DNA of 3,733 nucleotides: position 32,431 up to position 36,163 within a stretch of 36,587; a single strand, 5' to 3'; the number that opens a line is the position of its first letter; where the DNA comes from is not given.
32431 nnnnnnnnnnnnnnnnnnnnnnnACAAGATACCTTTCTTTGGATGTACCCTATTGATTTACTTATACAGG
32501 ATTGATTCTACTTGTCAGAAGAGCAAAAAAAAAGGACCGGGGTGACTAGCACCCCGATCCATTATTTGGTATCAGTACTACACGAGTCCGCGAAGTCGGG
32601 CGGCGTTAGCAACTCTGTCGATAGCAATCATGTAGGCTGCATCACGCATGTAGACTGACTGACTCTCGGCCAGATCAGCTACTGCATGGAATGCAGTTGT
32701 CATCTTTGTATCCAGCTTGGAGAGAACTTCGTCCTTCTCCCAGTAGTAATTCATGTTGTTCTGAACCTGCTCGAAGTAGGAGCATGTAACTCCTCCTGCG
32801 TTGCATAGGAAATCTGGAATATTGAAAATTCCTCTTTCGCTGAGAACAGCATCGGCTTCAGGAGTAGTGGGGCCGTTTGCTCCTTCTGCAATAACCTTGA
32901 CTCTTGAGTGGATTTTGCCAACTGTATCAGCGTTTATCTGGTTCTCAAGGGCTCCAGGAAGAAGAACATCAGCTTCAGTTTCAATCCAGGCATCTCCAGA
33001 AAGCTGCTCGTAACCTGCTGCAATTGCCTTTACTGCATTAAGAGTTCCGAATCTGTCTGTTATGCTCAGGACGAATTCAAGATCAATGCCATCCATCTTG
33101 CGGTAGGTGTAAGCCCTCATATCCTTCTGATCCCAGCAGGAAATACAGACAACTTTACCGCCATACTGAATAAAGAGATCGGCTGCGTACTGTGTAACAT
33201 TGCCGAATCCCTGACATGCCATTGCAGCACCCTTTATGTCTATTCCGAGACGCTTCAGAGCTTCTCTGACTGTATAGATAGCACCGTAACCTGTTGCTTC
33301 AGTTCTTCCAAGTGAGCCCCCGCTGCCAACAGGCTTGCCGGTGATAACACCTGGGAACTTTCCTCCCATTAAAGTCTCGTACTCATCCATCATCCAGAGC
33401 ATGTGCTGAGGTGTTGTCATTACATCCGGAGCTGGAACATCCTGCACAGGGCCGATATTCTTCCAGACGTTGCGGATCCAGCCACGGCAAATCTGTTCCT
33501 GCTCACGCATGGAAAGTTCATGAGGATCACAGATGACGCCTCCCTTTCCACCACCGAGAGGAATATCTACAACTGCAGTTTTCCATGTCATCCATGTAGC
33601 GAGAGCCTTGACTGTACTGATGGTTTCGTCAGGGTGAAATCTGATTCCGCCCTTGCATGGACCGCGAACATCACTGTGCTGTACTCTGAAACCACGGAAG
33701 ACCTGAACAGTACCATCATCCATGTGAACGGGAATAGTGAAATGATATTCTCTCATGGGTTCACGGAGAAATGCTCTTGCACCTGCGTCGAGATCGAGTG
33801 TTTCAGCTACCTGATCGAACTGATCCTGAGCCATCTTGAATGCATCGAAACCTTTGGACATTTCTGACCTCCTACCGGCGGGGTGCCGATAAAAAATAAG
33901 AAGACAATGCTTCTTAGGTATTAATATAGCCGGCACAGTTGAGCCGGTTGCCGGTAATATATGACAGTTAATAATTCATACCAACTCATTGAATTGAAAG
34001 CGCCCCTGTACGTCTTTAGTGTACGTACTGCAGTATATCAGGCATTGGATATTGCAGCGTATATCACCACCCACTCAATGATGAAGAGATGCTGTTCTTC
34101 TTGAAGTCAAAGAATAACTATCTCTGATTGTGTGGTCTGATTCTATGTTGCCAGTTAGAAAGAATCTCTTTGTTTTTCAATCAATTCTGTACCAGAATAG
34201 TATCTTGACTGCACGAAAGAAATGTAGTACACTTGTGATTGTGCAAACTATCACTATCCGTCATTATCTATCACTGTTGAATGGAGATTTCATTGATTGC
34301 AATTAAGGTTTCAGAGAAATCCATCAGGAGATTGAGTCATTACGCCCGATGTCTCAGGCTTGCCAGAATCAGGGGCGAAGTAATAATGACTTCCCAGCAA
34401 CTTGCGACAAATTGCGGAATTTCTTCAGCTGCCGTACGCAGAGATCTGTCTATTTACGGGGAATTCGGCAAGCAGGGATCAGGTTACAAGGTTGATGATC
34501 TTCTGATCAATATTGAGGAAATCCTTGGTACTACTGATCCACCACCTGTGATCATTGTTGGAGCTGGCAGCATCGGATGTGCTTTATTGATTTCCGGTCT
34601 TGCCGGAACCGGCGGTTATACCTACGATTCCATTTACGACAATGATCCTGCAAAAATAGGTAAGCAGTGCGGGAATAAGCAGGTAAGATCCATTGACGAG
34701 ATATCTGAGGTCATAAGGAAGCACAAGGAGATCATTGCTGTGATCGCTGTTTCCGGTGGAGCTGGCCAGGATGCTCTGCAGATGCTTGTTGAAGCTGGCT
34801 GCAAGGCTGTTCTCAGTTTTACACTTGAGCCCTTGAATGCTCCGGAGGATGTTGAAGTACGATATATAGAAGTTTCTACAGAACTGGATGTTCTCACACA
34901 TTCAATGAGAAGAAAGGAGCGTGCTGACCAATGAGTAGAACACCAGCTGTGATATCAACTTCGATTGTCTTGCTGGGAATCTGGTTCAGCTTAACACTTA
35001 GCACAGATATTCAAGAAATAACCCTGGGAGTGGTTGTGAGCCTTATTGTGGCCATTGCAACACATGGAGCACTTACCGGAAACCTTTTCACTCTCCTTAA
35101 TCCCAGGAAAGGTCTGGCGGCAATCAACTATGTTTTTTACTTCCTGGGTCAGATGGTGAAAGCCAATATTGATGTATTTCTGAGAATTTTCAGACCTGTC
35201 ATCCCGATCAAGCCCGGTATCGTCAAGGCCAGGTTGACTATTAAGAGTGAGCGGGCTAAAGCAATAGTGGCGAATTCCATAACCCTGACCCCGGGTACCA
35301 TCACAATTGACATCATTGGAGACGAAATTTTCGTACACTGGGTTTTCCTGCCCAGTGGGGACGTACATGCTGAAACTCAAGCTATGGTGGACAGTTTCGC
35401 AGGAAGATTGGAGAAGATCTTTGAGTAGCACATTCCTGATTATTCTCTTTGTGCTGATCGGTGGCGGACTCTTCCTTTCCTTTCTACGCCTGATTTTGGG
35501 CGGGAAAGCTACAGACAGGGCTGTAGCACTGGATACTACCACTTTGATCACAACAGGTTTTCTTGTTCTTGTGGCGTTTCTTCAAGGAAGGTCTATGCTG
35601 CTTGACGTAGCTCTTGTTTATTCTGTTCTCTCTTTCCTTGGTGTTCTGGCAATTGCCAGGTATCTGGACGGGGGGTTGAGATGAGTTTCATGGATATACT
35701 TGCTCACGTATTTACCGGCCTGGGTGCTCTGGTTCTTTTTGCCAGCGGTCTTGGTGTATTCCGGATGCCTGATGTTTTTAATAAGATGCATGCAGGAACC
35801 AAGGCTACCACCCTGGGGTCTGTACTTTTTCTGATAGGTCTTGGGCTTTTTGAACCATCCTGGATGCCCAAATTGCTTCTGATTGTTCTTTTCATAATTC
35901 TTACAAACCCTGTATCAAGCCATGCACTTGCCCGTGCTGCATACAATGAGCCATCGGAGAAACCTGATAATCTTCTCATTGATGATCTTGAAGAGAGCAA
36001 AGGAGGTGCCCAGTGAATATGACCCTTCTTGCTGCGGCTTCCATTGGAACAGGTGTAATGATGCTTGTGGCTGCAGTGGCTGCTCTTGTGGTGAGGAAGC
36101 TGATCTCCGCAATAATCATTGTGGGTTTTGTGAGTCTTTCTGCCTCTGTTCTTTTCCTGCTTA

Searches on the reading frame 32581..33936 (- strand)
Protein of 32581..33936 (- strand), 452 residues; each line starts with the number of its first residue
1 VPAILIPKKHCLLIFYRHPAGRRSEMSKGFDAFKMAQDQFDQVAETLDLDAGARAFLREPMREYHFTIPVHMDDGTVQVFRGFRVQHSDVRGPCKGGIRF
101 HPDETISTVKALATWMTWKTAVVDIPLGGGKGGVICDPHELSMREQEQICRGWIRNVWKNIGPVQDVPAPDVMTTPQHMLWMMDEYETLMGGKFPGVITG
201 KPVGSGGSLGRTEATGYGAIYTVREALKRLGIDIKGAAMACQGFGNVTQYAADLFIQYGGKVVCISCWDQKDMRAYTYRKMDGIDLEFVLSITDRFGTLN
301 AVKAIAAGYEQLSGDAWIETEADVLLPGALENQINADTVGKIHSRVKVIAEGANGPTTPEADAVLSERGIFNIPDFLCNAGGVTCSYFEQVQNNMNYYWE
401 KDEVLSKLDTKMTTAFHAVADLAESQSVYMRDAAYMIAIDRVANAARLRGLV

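Call 42: search_protein_families(library=pfam, proteins=[window:32581-33936:-], max_evalue=0.0001)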
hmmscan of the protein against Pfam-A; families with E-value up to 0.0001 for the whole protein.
window:32581-33936:- (452 aa): 2 families
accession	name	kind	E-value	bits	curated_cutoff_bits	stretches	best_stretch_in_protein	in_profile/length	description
PF00208.27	ELFV_dehydrog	-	6.8e-71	239.2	23.4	1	206-450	1-241/241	Glutamate/Leucine/Phenylalanine/Valine dehydrogenase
PF02812.23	ELFV_dehydrog_N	-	2.5e-54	182.9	25.3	1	60-187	1-128/129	Glu/Leu/Phe/Val dehydrogenase, dimerisation domain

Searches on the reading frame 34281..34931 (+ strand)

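Call 42: search_protein_families(library=pfam, proteins=[window:34281-34931:+], max_evalue=0.0001)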
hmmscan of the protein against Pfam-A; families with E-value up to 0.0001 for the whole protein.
window:34281-34931:+ (217 aa): 3 families
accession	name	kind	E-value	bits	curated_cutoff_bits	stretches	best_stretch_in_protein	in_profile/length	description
PF06971.19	Put_DNA-bind_N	-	9.4e-13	48.5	27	1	9-57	1-49/49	Putative DNA-binding protein N-terminus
PF02629.25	CoA_binding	-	6.2e-10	40.1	22.3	1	89-181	5-95/97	CoA binding domain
PF01408.29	GFO_IDH_MocA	-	7.3e-05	23.9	24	0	90-178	3-90/120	Oxidoreductase family, NAD-binding Rossmann fold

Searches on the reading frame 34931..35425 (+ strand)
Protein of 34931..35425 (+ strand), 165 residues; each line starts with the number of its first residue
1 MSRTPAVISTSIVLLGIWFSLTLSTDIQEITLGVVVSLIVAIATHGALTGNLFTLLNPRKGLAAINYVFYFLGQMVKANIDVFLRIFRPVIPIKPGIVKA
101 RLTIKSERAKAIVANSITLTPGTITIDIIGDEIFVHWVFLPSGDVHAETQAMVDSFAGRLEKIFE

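Call 42: search_protein_families(library=pfam, proteins=[window:34931-35425:+], max_evalue=0.0001)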
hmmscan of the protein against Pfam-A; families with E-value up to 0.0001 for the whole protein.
window:34931-35425:+ (165 aa): 1 family
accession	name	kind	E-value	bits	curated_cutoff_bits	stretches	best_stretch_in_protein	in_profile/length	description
PF01899.21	MNHE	-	2.3e-32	112.2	27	1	12-160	2-142/145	Na+/H+ ion antiporter subunit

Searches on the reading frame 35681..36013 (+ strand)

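Call 42: search_protein_families(library=pfam, proteins=[window:35681-36013:+], max_evalue=0.0001)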
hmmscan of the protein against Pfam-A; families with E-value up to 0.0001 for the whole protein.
window:35681-36013:+ (111 aa): 1 family
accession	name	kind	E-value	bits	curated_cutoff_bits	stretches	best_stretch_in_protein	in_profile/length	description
PF03334.19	PhaG_MnhG_YufB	-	9.3e-27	93.5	23.4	1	12-88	2-80/80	Na+/H+ antiporter subunit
